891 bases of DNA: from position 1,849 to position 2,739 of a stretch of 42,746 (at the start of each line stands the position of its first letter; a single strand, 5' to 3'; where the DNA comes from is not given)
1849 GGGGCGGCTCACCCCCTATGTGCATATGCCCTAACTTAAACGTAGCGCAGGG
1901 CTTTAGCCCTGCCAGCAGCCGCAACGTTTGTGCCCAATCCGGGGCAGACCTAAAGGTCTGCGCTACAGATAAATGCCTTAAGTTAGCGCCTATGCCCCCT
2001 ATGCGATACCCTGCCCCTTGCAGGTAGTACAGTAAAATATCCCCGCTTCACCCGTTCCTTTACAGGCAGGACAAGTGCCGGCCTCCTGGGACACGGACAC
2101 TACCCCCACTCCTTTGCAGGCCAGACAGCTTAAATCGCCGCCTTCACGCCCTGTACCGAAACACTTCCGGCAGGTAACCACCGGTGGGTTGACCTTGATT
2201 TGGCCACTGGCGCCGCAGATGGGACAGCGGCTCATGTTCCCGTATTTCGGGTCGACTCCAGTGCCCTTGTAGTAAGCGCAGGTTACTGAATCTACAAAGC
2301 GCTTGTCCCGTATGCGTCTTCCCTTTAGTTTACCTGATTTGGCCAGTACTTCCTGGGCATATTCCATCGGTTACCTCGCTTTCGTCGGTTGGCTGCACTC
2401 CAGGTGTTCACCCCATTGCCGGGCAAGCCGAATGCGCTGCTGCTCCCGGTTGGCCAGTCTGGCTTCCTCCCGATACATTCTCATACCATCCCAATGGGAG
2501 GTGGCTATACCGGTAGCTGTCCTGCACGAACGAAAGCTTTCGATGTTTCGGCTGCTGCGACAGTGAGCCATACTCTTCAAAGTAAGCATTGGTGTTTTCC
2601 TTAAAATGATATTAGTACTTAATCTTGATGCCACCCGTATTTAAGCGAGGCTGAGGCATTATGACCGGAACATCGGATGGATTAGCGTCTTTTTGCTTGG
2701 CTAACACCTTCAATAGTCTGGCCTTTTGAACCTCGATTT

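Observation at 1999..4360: Two paralogous J-domain-less DnaJ CR-type zinc-finger proteins embedded in the gas-vesicle operon, one translationally coupled to gvpN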

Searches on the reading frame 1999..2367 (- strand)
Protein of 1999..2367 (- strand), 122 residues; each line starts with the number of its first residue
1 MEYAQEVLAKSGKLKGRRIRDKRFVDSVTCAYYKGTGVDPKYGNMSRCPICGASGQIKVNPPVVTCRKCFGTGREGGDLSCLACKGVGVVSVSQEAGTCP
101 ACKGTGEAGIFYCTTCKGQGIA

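Call 3: search_protein_families(library=pfam, proteins=[window:1999-2367:-], max_evalue=0.1)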
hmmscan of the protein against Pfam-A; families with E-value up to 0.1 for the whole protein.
window:1999-2367:- (122 aa): 3 families
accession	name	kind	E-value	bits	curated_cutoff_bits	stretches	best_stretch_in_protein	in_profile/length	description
PF00684.25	DnaJ_CXXCXGXG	-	1.2e-08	35.5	32.7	2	66-120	1-65/65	DnaJ central domain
PF15777.11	Anti-TRAP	-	7.5e-05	23.1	32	1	64-92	11-44/59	Tryptophan RNA-binding attenuator protein inhibitory protein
PF17302.8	DUF5351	-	0.00051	20.7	27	1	81-107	1-28/29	Family of unknown function (DUF5351)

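Call 4: search_protein_families(library=ncbifam, proteins=[window:1999-2367:-], max_evalue=0.1)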
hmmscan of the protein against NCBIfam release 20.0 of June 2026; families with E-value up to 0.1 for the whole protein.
window:1999-2367:- (122 aa): 6 families
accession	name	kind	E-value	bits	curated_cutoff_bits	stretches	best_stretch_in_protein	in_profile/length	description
TIGR02349.1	DnaJ_bact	equivalog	2.4e-07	30.5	377.2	1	64-121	144-211/354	molecular chaperone DnaJ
NF058604.1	RtpA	equivalog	2.1e-06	27.8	65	2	98-121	11-34/50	anti-TRAP protein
NF008035.0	PRK10767.1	subfamily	4.3e-06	26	338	1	63-120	141-204/374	molecular chaperone DnaJ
NF010894.0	PRK14301.1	equivalog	0.00021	20.4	548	1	61-121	142-208/373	chaperone protein DnaJ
NF010872.0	PRK14279.1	equivalog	0.0057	15.8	556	1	64-121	174-237/394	molecular chaperone DnaJ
NF010874.0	PRK14281.1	equivalog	0.031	13.4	619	0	63-121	163-230/397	chaperone protein DnaJ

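Call 13: find_homologous_proteins(query=window:1999-2367:-, max_evalue=0.001)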
Query window:1999-2367:- (122 aa): 83 proteins with E <= 0.001 among 90 candidates.
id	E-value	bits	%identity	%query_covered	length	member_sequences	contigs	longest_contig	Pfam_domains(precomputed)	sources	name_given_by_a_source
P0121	4.4e-76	271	100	100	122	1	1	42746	PF00684.26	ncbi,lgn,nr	ncbi:MAG: hypothetical protein HZA78_11385 [Candidatus Schekmanbacteria bacterium]|nr:hypothetical p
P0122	9.6e-60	218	81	100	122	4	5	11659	PF17302.9,PF00684.26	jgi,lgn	-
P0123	5.0e-58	213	77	100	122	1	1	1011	PF27659.1,PF15777.11,PF17302.9,PF00684.26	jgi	-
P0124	2.5e-56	207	78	100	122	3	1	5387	PF00684.26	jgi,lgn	-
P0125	7.6e-55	202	73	100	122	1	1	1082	PF15777.11,PF00684.26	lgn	-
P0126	2.1e-54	201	72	100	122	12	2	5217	PF00684.26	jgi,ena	-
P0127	2.3e-54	201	73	100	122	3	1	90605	PF00684.26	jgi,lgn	-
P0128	6.8e-54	199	74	100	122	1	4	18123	PF15777.11,PF17302.9,PF00684.26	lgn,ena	-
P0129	9.4e-54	199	70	100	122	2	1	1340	PF27659.1,PF17302.9,PF00684.26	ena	-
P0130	1.1e-53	199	73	99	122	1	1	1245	PF27659.1,PF15777.11,PF17302.9,PF00684.26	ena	-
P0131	1.2e-53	199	70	100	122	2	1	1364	PF15777.11,PF17302.9,PF00684.26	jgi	-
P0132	4.3e-53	197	70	99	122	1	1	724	PF00684.26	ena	-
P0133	5.9e-53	196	71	99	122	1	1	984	PF00684.26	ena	-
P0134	6.7e-53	196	72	99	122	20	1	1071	PF00684.26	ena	-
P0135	2.0e-52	195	71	99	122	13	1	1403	PF27659.1,PF00684.26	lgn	-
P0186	2.6e-39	152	63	100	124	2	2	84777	PF15777.11,PF17302.9,PF00684.26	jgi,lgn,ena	-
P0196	6.2e-34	135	60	86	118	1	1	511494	PF00684.26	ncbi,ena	-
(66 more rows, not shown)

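Call 14: find_encoding_contigs(protein=P0196, flank=10000, max_places=1)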
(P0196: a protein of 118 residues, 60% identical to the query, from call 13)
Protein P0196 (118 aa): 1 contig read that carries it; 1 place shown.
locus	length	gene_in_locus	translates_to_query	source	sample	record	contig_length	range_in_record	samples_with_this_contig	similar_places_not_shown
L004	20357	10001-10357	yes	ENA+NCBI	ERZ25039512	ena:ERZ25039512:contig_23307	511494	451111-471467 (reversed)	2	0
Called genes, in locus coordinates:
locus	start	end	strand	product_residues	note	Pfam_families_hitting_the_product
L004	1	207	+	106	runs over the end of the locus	PF03683:UPF0175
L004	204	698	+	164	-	PF11848:DUF3368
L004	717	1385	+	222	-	PF00072:Response_reg, PF00196:GerE, PF04545:Sigma70_r4 (faint), PF08281:Sigma70_r4_2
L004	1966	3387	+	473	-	PF00072:Response_reg, PF00158:Sigma54_activat, PF14532:Sigma54_activ_2, PF25601:AAA_lid_14, PF02954:HTH_8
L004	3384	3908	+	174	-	PF05455:GvpH (weak)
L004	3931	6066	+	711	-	PF02359:CDC48_N, PF02933:CDC48_2, PF00004:AAA, PF05496:RuvB_N, PF07728:AAA_5 (weak), PF17862:AAA_lid_3, PF00004:AAA, PF17862:AAA_lid_3, +21 more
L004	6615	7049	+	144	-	PF06386:GvpL_GvpF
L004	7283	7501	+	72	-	PF00741:Gas_vesicle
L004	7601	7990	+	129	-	-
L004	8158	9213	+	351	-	PF07726:AAA_3 (faint), PF07728:AAA_5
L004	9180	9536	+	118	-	-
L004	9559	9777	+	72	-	-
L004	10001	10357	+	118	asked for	PF00684:DnaJ_CXXCXGXG (faint)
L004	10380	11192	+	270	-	PF06386:GvpL_GvpF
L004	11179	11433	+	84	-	PF05120:GvpG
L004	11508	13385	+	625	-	PF02374:ArsA_ATPase, PF13614:AAA_31 (faint), PF01656:CbiA (weak), PF02374:ArsA_ATPase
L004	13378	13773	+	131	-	PF00741:Gas_vesicle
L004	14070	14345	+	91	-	PF05121:GvpK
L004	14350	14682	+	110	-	PF00741:Gas_vesicle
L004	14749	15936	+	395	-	PF00989:PAS, PF08448:PAS_4, PF13426:PAS_9, PF00512:HisKA, PF02518:HATPase_c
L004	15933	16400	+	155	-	PF00072:Response_reg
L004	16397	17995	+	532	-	PF00072:Response_reg, PF08448:PAS_4 (faint), PF00989:PAS (weak), PF13426:PAS_9 (weak), PF08447:PAS_3, PF00512:HisKA, PF02518:HATPase_c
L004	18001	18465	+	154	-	PF00072:Response_reg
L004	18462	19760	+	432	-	PF00512:HisKA, PF02518:HATPase_c, PF00072:Response_reg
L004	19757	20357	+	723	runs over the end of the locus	PF00072:Response_reg, PF00989:PAS (weak), PF08447:PAS_3, PF00512:HisKA, PF02518:HATPase_c, PF00072:Response_reg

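Call 15: find_encoding_contigs(protein=P0127, flank=10000, max_places=1)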
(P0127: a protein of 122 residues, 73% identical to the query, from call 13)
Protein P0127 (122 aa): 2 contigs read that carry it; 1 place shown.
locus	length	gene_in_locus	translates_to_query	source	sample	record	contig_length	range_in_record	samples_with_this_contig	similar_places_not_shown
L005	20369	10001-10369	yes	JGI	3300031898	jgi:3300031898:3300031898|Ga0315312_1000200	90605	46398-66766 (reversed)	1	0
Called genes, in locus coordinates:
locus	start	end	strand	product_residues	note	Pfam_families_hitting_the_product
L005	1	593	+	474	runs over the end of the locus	PF00072:Response_reg, PF00158:Sigma54_activat, PF14532:Sigma54_activ_2, PF07728:AAA_5 (weak), PF25601:AAA_lid_14, PF02954:HTH_8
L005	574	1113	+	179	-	-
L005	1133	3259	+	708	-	PF02359:CDC48_N, PF02933:CDC48_2, PF00004:AAA, PF05496:RuvB_N, PF07728:AAA_5 (weak), PF17862:AAA_lid_3, PF00004:AAA, PF17862:AAA_lid_3, +24 more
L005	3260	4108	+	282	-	PF06386:GvpL_GvpF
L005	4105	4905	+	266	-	PF06386:GvpL_GvpF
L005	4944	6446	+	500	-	PF13188:PAS_8 (faint), PF08448:PAS_4, PF00989:PAS, PF08448:PAS_4, PF13426:PAS_9, PF08447:PAS_3, PF00512:HisKA, PF02518:HATPase_c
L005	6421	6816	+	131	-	PF00072:Response_reg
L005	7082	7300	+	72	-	PF00741:Gas_vesicle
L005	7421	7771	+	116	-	-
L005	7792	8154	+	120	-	-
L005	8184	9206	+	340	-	PF12774:AAA_6 (faint), PF07728:AAA_5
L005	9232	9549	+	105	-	-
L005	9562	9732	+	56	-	-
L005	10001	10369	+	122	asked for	PF00684:DnaJ_CXXCXGXG (faint)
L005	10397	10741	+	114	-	-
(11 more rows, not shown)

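Call 16: find_encoding_contigs(protein=P0186, flank=10000, max_places=1)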
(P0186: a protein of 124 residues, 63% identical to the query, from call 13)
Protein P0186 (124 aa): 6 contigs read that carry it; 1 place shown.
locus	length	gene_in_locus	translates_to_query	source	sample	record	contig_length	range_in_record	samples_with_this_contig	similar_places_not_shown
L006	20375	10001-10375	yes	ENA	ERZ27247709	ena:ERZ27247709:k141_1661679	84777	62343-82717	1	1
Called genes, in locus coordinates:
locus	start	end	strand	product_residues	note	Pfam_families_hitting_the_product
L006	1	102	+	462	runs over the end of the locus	PF00072:Response_reg, PF00158:Sigma54_activat, PF14532:Sigma54_activ_2, PF07728:AAA_5 (weak), PF25601:AAA_lid_14, PF02954:HTH_8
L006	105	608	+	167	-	PF05455:GvpH (weak), PF00011:HSP20 (faint)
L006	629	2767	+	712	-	PF02359:CDC48_N, PF02933:CDC48_2 (weak), PF00004:AAA, PF05496:RuvB_N, PF07728:AAA_5 (weak), PF17862:AAA_lid_3, PF00004:AAA, PF17862:AAA_lid_3, +23 more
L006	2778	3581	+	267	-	PF06386:GvpL_GvpF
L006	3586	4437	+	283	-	PF06386:GvpL_GvpF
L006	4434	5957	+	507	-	PF08448:PAS_4, PF13426:PAS_9 (weak), PF00989:PAS, PF08448:PAS_4, PF13426:PAS_9, PF08447:PAS_3 (weak), PF00512:HisKA, PF02518:HATPase_c, +1 more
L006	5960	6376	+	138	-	PF00072:Response_reg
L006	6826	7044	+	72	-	PF00741:Gas_vesicle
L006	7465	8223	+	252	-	-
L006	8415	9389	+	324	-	PF12774:AAA_6 (faint), PF13481:AAA_25 (faint), PF07728:AAA_5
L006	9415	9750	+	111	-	-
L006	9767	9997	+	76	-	-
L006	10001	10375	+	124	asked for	PF00684:DnaJ_CXXCXGXG (faint), PF15777:Anti-TRAP (faint), PF17302:DUF5351 (faint)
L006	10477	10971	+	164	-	PF27659:CHP02642 (faint), PF15777:Anti-TRAP (faint), PF00684:DnaJ_CXXCXGXG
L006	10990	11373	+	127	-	-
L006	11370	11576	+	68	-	-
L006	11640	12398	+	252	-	PF06386:GvpL_GvpF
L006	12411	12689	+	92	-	PF05120:GvpG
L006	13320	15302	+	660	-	PF00142:Fer4_NifH (faint), PF01656:CbiA (faint), PF02374:ArsA_ATPase, PF04851:ResIII (faint), PF05729:NACHT (faint), PF10609:ParA (faint), PF13481:AAA_25 (faint), PF02374:ArsA_ATPase, +2 more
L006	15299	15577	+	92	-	PF00741:Gas_vesicle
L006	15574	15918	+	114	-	PF05121:GvpK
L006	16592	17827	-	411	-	PF00091:Tubulin, PF12327:FtsZ_C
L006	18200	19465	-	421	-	PF11104:PilM_2 (faint), PF14450:FtsA, PF02491:SHS2_FTSA, PF06723:MreB_Mbl, PF14450:FtsA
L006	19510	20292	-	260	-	PF08478:POTRA_1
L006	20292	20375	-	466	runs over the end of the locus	PF01225:Mur_ligase, PF08245:Mur_ligase_M, PF02875:Mur_ligase_C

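Call 68: predict_structure(alignment_id=A4)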
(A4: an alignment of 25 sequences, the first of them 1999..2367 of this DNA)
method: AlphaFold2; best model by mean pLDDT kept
length: 122 residues; sequences in the alignment: 25
mean_pLDDT: 44.5   pTM: 0.34
mean pLDDT of the five models: 44.5, 43.5, 42.3, 41.6, 41.0
residues with pLDDT >= 90: 0; 70-90: 1; 50-70: 33; < 50: 88
segments of 3 or more residues with pLDDT < 50: 1-25, 60-122
pLDDT, mean of each block of 10 residues (from residue 1): 42 41 50 60 64 59 44 40 34 33 34 38 29
secondary structure, 60 per line:
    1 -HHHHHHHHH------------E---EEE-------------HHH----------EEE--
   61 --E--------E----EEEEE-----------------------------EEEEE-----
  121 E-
elements in order: H2-10 E27-29 E56-58 E77-81 E111-115

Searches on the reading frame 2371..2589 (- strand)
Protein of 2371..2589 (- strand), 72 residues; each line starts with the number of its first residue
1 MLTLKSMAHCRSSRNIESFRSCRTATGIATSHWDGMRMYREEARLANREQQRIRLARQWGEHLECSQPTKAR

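Call 64: search_protein_families(library=pfam, proteins=[window:2371-2589:-], max_evalue=0.01)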
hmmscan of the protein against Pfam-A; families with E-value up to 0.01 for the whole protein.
window:2371-2589:- (72 aa): 0 families
